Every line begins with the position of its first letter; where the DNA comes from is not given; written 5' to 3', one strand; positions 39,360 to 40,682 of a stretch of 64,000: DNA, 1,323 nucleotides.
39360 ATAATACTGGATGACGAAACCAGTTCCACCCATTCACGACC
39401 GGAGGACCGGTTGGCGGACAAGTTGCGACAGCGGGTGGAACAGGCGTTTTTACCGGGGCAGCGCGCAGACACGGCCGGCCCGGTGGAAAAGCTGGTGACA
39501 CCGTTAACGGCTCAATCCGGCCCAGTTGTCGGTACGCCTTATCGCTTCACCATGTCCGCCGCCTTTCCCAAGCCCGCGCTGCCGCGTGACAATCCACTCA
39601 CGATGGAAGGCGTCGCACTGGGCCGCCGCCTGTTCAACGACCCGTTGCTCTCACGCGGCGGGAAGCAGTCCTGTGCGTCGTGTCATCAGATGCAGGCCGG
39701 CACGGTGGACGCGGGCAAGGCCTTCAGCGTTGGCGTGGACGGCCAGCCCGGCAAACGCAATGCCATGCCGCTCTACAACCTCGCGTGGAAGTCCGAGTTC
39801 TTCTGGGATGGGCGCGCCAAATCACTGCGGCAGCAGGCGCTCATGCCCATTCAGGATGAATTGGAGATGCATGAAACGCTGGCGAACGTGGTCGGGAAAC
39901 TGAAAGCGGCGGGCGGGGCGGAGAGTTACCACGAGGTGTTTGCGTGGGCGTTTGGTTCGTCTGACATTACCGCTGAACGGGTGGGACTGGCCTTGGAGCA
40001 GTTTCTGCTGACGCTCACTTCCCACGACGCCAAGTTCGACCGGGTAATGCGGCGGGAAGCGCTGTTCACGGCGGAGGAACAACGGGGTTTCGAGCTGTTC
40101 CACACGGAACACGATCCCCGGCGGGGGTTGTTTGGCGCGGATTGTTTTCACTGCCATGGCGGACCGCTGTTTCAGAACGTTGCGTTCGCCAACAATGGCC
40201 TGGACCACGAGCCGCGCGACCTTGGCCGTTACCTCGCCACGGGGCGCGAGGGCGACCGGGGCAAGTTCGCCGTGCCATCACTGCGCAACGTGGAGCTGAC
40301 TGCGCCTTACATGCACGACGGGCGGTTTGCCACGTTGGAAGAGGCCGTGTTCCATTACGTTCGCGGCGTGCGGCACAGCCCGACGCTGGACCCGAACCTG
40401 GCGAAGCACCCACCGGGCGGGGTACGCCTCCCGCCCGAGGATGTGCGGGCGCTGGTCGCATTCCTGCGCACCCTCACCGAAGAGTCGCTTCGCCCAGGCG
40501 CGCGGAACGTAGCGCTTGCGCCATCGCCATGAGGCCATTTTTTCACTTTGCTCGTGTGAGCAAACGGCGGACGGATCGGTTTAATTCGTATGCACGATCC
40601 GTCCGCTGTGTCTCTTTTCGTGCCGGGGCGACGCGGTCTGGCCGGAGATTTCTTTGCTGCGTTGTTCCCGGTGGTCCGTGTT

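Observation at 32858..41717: Two-component system divergent from a YHYH / MbnP-MbnH-fusion / YHYH cluster: possible periplasmic copper (metal) handling locus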

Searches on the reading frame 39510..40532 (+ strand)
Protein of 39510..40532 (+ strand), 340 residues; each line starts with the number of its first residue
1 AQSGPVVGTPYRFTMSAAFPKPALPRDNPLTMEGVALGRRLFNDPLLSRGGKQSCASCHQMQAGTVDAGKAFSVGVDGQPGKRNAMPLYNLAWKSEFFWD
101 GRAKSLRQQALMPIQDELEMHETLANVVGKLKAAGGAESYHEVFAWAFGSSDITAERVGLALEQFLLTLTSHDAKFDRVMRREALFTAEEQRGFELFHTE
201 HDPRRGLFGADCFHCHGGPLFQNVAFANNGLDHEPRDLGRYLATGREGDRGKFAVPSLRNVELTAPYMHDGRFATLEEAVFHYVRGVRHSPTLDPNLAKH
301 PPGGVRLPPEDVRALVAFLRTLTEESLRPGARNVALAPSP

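Call 44: search_solved_structures(query=window:39510-40532:+, max_evalue=1e-10, show_alignments=4)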
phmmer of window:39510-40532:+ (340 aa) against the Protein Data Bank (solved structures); distinct sequences matched with E-value up to 1e-10: 29.
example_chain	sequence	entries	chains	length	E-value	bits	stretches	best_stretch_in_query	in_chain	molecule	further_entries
1iqc_A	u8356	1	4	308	1.6e-40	142.4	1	29-281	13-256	di-heme peroxidase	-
6e1c_A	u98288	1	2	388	1.3e-39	139.4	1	11-329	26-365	Di-heme enzyme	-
9qdt_A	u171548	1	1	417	1.2e-34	123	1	21-284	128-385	Probable cytochrome c peroxidase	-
3o5c_A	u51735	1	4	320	6.2e-34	120.7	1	32-281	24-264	Cytochrome c551 peroxidase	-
4aao_A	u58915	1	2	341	8e-34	120.4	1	20-280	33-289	CYTOCHROME C551 PEROXIDASE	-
4aal_A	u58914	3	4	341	8.2e-34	120.3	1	20-280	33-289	CYTOCHROME C551 PEROXIDASE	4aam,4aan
1zzh_A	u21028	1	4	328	1.4e-33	119.6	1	21-283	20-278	cytochrome c peroxidase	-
1eb7_A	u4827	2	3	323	8.6e-33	117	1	26-323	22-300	CYTOCHROME C551 PEROXIDASE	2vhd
2c1u_A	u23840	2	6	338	9e-33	116.9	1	24-280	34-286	DI-HAEM CYTOCHROME C PEROXIDASE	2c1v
1nml_A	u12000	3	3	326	2.8e-31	112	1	20-323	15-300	di-haem cytochrome c peroxidase | Cytochrome c peroxidase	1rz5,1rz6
3hq6_A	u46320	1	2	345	1.2e-29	106.6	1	24-281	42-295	Cytochrome c551 peroxidase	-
3hq9_A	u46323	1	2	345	1.7e-29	106.2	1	24-281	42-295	Cytochrome c551 peroxidase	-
3hq8_A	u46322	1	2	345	4.3e-29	104.8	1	24-281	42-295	Cytochrome c551 peroxidase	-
3rn1_A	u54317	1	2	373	1.5e-28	103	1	35-328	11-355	Methylamine utilization protein MauG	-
3hq7_A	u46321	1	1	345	1.6e-28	102.9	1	24-281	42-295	Cytochrome c551 peroxidase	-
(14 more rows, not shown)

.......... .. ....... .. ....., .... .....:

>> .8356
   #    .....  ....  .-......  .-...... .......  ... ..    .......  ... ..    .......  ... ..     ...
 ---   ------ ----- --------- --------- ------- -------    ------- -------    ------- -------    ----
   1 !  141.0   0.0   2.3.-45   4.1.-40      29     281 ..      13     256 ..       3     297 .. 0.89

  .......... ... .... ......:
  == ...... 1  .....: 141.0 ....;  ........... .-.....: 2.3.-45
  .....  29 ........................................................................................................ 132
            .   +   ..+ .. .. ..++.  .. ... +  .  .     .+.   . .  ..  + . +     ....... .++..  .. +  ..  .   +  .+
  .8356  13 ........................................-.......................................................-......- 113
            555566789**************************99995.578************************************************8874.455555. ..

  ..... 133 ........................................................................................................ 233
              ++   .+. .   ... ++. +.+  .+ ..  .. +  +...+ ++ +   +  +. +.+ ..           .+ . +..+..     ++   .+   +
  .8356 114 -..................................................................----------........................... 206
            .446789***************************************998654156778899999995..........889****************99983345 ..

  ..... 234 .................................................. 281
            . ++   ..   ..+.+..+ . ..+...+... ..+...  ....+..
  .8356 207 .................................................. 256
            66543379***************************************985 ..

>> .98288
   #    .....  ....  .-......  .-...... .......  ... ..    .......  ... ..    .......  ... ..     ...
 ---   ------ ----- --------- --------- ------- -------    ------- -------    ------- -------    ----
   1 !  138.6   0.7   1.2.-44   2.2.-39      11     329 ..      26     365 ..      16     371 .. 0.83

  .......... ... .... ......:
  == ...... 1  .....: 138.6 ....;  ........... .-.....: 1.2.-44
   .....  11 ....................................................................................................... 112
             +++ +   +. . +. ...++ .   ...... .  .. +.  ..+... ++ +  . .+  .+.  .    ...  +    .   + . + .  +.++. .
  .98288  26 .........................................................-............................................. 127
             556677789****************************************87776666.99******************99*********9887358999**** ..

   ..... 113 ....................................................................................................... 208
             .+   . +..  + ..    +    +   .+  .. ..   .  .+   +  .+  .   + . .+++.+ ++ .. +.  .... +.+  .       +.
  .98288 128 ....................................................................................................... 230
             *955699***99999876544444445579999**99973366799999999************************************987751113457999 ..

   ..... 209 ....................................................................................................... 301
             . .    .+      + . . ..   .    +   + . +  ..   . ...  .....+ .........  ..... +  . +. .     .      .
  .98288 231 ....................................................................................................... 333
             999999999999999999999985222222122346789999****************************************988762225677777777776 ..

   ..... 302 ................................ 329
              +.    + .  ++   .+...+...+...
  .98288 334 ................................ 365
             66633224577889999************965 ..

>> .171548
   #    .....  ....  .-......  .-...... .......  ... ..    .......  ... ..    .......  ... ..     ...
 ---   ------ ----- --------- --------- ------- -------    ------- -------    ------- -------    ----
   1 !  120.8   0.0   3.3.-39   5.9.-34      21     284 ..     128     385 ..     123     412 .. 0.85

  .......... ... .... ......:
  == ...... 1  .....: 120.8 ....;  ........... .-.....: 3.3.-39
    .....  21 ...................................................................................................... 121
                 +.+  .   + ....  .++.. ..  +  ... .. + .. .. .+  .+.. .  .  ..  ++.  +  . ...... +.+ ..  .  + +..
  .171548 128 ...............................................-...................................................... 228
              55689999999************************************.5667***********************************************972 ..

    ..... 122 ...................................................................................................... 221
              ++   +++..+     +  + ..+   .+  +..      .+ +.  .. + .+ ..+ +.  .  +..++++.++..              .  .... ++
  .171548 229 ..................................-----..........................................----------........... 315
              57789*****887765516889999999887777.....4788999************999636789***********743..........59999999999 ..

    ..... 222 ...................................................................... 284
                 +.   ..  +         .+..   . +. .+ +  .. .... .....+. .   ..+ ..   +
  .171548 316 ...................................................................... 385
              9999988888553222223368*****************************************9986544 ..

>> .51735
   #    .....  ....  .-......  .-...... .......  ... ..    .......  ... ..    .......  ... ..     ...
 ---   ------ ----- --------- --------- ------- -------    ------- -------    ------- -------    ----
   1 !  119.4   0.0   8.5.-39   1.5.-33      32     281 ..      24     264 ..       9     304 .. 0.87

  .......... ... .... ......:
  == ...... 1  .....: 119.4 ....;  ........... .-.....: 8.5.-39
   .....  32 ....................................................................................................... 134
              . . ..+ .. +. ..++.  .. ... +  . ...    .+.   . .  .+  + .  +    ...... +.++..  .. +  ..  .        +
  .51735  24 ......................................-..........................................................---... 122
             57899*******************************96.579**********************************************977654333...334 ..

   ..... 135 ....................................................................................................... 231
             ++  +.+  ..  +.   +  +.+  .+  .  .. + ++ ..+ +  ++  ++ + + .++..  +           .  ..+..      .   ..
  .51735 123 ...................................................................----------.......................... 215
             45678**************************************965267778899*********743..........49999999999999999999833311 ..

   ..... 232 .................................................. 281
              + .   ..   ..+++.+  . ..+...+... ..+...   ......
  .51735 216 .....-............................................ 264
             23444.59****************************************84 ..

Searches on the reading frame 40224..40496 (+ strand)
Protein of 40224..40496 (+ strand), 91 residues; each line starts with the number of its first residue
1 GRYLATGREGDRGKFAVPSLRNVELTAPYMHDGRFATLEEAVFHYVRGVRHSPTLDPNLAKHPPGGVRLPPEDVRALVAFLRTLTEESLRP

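Call 84: search_solved_structures(query=window:40224-40496:+, max_evalue=10, show_alignments=5)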
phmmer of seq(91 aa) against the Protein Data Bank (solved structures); distinct sequences matched with E-value up to 10: 29.
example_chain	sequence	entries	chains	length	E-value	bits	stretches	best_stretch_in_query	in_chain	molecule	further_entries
6e1c_A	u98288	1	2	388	4.9e-14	55.6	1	4-89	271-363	Di-heme enzyme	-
1iqc_A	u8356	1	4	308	4.7e-12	49.2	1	1-43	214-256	di-heme peroxidase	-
3o5c_A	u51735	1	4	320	1.2e-10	44.7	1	1-43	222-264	Cytochrome c551 peroxidase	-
4y5r_A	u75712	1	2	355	1.3e-09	41.4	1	11-64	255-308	Methylamine utilization protein MauG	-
3rn1_A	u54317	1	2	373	1.5e-09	41.2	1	11-64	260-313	Methylamine utilization protein MauG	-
3rn0_A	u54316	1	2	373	1.5e-09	41.2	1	11-64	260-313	Methylamine utilization protein MauG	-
3rlm_A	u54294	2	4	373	1.5e-09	41.2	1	11-64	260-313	Methylamine utilization protein MauG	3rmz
3l4m_A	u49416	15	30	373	1.5e-09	41.2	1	11-64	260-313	Methylamine utilization protein mauG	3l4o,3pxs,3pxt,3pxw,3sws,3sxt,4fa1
4o1q_A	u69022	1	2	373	1.5e-09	41.2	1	11-64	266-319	Methylamine utilization protein MauG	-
4l1q_A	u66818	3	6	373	1.6e-09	41.1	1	11-64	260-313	Methylamine utilization protein MauG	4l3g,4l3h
3sjl_A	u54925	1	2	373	1.6e-09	41.1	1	11-64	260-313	Methylamine utilization protein mauG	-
3svw_A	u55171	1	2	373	1.6e-09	41.1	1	11-64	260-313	Methylamine utilization protein MauG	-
3sle_A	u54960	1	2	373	1.6e-09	41.1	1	11-64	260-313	Methylamine utilization protein MauG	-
3orv_A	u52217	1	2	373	4.8e-09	39.6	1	11-87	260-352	Methylamine utilization protein mauG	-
1nml_A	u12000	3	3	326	1.7e-08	37.9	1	1-84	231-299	di-haem cytochrome c peroxidase | Cytochrome c peroxidase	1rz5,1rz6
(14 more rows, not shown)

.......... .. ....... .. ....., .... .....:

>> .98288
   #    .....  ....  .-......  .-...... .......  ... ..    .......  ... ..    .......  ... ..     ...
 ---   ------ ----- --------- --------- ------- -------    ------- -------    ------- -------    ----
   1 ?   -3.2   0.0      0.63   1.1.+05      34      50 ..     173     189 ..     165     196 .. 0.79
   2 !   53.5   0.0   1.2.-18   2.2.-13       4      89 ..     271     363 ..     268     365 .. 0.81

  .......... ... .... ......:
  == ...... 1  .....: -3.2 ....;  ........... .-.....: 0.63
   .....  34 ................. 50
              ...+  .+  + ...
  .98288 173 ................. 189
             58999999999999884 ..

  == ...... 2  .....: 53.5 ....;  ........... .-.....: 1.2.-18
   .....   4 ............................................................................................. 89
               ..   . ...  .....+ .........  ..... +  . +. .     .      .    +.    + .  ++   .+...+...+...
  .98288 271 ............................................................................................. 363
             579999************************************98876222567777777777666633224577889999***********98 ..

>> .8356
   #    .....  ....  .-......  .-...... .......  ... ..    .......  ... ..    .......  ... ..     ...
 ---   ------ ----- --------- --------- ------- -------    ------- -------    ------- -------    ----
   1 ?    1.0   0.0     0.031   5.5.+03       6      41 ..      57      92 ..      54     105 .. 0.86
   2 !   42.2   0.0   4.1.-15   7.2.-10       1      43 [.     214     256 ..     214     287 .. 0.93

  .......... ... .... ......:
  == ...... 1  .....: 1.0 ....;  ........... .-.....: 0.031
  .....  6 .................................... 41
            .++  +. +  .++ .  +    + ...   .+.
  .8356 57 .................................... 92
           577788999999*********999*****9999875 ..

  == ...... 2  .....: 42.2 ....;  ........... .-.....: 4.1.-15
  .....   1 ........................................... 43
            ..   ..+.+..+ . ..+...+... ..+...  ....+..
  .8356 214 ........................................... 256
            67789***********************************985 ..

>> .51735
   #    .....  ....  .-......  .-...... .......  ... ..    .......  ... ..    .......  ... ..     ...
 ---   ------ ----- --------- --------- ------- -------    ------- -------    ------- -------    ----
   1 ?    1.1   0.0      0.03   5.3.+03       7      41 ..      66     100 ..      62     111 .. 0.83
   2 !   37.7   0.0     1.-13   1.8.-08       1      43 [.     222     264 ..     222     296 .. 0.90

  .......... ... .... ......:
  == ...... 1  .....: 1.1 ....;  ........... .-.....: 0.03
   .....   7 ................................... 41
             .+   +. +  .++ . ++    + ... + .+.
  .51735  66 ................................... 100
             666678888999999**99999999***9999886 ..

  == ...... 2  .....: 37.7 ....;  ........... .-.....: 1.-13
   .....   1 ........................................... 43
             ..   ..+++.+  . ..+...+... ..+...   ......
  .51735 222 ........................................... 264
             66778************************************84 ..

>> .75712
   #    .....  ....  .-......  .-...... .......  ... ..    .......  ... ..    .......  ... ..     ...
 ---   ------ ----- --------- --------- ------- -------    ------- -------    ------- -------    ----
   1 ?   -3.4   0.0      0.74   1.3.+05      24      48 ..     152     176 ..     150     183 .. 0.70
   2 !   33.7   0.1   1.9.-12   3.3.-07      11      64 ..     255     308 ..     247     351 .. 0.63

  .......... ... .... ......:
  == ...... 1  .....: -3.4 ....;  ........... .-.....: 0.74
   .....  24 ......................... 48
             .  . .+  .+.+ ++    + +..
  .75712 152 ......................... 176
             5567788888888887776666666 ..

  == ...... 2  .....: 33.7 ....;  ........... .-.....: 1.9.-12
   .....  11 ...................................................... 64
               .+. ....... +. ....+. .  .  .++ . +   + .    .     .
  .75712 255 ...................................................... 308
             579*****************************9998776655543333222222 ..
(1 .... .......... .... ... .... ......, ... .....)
